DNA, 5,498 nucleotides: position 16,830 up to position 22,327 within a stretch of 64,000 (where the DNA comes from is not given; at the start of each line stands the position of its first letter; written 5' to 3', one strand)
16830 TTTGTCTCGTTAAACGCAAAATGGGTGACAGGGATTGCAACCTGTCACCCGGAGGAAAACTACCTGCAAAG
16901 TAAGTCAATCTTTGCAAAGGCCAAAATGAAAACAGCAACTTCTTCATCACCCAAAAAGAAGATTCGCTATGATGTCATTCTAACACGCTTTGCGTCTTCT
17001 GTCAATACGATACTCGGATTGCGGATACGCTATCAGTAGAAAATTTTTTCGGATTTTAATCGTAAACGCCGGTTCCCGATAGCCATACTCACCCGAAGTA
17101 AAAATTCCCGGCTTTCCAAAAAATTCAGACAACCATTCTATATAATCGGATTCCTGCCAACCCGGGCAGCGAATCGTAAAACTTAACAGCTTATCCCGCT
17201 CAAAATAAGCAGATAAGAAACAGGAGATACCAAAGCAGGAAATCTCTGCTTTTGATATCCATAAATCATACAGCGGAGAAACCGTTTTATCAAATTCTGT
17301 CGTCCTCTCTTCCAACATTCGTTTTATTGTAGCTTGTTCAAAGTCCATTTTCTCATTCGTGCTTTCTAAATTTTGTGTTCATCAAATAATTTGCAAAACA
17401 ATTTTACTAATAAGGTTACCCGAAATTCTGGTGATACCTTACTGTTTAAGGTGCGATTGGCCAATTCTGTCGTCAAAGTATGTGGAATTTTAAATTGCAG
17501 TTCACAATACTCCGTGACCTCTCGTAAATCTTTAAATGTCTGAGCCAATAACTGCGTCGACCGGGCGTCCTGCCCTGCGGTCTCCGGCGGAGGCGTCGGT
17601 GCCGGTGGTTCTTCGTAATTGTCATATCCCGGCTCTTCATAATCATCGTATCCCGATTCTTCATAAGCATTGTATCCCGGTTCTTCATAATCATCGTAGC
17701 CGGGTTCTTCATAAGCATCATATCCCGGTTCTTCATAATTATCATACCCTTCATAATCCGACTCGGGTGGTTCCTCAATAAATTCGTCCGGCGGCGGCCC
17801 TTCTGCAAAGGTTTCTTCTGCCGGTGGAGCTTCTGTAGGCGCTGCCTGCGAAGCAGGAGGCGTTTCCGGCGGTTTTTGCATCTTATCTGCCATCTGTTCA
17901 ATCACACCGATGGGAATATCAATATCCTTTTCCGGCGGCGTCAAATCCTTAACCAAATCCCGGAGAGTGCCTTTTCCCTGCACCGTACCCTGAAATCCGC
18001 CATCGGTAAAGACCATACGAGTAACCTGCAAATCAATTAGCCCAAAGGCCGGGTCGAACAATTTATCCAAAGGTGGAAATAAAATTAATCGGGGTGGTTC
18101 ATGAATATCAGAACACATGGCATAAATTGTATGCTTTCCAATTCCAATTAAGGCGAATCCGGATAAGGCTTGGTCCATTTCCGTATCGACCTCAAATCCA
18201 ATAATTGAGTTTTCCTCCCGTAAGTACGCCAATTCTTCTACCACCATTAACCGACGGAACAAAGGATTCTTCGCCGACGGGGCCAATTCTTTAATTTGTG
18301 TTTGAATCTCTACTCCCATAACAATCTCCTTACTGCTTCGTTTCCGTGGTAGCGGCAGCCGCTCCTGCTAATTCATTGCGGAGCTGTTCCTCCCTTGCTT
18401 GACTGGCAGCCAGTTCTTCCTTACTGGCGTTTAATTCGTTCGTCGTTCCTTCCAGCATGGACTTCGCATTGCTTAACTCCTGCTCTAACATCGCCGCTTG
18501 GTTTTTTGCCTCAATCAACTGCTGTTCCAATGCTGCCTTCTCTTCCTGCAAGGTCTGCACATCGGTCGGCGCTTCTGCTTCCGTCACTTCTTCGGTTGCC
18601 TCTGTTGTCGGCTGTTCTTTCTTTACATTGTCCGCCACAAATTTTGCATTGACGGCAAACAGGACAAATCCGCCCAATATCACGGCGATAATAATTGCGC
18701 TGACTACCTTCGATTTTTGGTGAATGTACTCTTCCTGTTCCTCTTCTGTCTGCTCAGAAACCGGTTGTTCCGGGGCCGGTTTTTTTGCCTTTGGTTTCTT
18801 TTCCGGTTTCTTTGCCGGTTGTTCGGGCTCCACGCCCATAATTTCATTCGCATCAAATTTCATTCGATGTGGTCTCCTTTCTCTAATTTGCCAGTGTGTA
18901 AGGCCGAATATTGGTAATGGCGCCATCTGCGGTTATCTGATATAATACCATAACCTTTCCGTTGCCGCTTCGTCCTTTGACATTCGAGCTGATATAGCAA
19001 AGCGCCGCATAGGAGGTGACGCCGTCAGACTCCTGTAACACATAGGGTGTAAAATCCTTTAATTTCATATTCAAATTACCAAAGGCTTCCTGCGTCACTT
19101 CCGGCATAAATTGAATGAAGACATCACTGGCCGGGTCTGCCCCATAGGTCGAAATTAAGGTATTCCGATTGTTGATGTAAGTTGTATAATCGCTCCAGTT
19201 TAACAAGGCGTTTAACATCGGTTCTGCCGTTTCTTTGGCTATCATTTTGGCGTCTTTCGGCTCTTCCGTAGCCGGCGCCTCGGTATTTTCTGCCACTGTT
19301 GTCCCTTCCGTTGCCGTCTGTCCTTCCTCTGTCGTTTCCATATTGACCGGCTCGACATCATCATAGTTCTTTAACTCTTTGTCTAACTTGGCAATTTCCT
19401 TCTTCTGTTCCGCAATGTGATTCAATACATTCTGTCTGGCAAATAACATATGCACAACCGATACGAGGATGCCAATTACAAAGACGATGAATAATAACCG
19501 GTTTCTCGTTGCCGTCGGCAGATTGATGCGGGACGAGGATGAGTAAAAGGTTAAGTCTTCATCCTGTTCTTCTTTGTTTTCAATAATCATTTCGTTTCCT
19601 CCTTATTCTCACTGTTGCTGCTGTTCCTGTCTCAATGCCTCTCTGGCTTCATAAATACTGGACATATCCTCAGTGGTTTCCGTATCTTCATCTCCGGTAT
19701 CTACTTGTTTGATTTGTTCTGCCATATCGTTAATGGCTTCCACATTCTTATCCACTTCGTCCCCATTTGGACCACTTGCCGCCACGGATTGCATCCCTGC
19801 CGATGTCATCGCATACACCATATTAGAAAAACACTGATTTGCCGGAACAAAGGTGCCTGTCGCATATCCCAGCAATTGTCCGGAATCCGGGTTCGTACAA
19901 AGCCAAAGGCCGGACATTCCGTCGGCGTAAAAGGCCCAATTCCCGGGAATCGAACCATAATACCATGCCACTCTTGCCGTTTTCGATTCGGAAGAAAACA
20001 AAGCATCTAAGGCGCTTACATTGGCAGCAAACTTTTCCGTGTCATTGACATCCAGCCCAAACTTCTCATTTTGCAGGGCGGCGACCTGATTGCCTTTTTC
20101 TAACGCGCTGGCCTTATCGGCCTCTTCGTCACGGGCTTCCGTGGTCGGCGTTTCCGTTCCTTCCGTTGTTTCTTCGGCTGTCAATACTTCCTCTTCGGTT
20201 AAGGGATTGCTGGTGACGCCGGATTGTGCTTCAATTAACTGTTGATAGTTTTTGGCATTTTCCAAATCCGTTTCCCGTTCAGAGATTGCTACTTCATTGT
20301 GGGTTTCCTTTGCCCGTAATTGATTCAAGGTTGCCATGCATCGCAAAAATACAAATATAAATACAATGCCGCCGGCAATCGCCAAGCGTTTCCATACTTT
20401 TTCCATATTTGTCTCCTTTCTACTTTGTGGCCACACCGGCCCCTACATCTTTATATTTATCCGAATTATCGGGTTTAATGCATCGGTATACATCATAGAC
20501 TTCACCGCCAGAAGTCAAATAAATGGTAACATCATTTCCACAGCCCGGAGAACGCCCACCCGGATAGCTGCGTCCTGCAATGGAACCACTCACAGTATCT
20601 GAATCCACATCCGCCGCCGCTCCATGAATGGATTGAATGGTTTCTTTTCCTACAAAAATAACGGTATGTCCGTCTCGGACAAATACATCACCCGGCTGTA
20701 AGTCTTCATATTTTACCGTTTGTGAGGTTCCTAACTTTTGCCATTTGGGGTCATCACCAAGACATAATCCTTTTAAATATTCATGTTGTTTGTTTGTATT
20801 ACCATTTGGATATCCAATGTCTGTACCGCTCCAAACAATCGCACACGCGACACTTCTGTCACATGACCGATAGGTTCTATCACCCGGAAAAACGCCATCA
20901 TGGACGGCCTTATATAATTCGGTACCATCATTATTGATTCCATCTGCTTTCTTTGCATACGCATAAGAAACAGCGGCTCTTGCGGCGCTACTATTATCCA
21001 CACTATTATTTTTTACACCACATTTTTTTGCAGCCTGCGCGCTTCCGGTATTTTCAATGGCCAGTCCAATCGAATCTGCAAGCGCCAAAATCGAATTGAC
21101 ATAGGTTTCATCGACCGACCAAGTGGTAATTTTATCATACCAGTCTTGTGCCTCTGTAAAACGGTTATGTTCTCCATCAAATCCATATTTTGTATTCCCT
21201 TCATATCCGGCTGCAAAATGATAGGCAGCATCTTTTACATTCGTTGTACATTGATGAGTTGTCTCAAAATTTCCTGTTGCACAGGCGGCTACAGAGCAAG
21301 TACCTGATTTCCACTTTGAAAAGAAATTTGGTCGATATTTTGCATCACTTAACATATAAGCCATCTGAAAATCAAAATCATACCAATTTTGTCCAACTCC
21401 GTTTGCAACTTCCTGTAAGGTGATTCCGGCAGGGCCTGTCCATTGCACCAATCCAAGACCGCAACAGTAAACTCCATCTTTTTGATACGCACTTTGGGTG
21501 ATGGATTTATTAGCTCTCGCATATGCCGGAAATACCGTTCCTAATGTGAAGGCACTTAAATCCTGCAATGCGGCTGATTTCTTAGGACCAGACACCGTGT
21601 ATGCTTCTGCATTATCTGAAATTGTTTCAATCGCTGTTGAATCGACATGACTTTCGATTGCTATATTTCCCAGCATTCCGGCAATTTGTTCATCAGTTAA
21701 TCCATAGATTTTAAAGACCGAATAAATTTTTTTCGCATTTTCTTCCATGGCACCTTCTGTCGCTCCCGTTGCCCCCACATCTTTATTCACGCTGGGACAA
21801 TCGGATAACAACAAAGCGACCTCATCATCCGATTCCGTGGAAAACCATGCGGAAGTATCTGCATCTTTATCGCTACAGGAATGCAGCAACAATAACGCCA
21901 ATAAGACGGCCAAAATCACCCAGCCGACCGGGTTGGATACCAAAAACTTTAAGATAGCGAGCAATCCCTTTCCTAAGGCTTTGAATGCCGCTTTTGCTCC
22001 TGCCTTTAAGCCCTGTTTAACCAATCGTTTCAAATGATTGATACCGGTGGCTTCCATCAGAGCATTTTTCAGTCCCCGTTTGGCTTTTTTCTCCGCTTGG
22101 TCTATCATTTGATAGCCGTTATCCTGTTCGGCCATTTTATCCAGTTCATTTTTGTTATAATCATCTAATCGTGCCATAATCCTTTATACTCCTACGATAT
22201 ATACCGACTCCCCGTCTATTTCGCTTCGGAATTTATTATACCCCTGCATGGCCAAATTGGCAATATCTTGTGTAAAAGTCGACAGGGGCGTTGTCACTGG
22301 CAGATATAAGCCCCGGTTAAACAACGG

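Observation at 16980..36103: Type-IV-secretion-like envelope apparatus with no canonical T4SS ATPase, coupling protein or relaxase in 19 kb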

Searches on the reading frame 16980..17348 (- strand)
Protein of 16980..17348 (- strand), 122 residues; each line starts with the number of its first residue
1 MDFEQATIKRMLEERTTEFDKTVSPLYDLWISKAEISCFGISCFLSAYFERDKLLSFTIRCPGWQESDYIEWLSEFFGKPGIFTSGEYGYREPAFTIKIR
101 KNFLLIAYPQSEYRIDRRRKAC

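Call 4: search_protein_families(library=pfam, proteins=[window:16980-17348:-], max_evalue=0.01)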
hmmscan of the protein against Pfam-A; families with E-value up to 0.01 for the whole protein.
window:16980-17348:- (122 aa): 0 families

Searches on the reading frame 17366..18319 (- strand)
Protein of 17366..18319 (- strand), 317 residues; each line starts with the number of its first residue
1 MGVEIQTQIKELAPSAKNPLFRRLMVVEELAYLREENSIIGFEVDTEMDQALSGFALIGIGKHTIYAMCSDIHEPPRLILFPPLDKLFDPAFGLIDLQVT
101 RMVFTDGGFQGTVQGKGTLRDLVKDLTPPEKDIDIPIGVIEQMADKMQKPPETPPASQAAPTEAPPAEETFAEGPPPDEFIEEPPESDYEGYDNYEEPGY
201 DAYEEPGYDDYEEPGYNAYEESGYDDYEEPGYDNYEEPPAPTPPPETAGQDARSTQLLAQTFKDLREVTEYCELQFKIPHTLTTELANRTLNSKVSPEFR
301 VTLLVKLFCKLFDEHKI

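Call 4: search_protein_families(library=pfam, proteins=[window:17366-18319:-], max_evalue=0.01)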
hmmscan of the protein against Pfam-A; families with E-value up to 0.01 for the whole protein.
window:17366-18319:- (317 aa): 0 families

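Call 10: search_protein_families(library=phrogs, proteins=[window:17366-18319:-], max_evalue=0.01)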
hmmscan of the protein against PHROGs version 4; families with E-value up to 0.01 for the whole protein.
window:17366-18319:- (317 aa): 0 families

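Call 11: search_protein_families(library=ncbifam, proteins=[window:17366-18319:-], max_evalue=0.01)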
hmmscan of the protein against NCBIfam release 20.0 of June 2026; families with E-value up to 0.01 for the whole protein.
window:17366-18319:- (317 aa): 0 families

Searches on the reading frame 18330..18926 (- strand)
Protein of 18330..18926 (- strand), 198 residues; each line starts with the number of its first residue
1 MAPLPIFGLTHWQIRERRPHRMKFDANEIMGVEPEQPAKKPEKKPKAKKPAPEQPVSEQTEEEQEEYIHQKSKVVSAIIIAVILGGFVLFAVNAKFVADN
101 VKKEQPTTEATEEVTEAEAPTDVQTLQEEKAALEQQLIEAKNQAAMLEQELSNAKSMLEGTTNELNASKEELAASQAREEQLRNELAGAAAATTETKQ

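Call 4: search_protein_families(library=pfam, proteins=[window:18330-18926:-], max_evalue=0.01)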
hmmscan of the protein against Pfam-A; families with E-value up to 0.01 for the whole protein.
window:18330-18926:- (198 aa): 2 families
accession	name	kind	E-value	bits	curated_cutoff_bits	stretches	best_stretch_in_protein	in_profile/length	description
PF24922.1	ACBP4_C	-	8.8e-05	23.1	31.2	1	121-187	3-69/105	Acyl-CoA-binding domain-containing protein 4-6, C-terminal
PF16454.10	PI3K_P85_iSH2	-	0.0094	16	31.5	0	112-187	72-147/161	Phosphatidylinositol 3-kinase regulatory subunit P85 inter-SH2 domain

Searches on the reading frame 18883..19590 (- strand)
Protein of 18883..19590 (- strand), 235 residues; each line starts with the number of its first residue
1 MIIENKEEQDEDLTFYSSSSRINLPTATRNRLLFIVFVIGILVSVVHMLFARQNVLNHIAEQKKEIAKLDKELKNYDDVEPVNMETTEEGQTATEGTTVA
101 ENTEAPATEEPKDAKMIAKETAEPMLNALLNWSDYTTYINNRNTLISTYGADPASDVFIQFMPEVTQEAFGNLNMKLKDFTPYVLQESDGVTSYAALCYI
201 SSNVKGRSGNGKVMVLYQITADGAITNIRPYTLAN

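Call 4: search_protein_families(library=pfam, proteins=[window:18883-19590:-], max_evalue=0.01)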
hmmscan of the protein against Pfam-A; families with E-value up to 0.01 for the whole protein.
window:18883-19590:- (235 aa): 1 family
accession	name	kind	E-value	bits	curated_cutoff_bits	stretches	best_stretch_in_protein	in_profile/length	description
PF05978.22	UNC-93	-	0.0021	17.8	22.9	1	28-75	132-179/379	Ion channel regulatory protein UNC-93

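Call 10: search_protein_families(library=phrogs, proteins=[window:18883-19590:-], max_evalue=0.01)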
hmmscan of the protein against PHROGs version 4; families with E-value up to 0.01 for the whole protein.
window:18883-19590:- (235 aa): 0 families

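Call 11: search_protein_families(library=ncbifam, proteins=[window:18883-19590:-], max_evalue=0.01)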
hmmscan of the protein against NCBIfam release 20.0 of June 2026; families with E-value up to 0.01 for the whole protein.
window:18883-19590:- (235 aa): 1 family
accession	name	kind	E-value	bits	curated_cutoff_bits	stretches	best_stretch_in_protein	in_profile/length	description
NF047418.1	teichoic_AuxB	equivalog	0.0082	15.2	300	0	32-110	128-208/345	lipoteichoic acid stability factor AuxB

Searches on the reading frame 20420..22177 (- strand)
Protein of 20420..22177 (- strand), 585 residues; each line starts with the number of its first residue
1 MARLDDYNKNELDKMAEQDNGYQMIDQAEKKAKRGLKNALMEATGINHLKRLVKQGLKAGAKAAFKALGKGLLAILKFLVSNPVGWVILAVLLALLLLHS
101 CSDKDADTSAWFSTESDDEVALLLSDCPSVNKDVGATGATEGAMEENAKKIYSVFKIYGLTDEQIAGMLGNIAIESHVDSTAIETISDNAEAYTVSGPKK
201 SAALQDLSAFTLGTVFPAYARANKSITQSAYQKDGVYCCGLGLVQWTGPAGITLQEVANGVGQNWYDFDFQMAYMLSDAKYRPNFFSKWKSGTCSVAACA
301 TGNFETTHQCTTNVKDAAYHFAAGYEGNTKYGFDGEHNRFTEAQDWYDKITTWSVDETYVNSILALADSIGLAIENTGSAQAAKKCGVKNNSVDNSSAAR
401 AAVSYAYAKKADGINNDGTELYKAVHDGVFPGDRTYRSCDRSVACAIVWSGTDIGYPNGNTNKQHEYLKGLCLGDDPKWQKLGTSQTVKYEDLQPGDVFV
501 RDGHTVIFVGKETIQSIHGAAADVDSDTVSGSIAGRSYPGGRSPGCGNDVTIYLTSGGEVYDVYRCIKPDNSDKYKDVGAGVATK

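Call 4: search_protein_families(library=pfam, proteins=[window:20420-22177:-], max_evalue=0.01)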
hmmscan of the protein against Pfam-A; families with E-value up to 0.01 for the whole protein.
window:20420-22177:- (585 aa): 1 family
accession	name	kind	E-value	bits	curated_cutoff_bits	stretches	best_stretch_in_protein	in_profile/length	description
PF18013.6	Phage_lysozyme2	-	1.6e-22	80.6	28.2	1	146-349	1-139/140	Phage tail lysozyme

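Call 10: search_protein_families(library=phrogs, proteins=[window:20420-22177:-], max_evalue=0.01)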
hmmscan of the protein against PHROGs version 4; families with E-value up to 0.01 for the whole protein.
window:20420-22177:- (585 aa): 4 families
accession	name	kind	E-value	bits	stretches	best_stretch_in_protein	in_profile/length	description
phrog_30532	-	tail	5.5e-09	36.3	1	159-301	351-486/520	tail protein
phrog_11037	-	unknown function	4.1e-07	30.5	1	143-186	13-56/365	-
phrog_9570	-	tail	0.00049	20.1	1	144-192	476-521/689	tail length tape measure protein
phrog_8949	-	unknown function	0.00059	20.3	1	146-277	334-414/557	-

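Call 11: search_protein_families(library=ncbifam, proteins=[window:20420-22177:-], max_evalue=0.01)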
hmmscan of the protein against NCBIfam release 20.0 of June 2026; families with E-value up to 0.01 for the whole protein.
window:20420-22177:- (585 aa): 0 families

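Call 108: search_solved_structures(query=window:20420-22177:-, max_evalue=0.1)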
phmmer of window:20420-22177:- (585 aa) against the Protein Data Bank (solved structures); distinct sequences matched with E-value up to 0.1: 1.
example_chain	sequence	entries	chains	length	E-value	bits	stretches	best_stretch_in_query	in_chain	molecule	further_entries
5lec_A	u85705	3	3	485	0.044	15.7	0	14-61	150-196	DDD_D12_12_D12_12_D12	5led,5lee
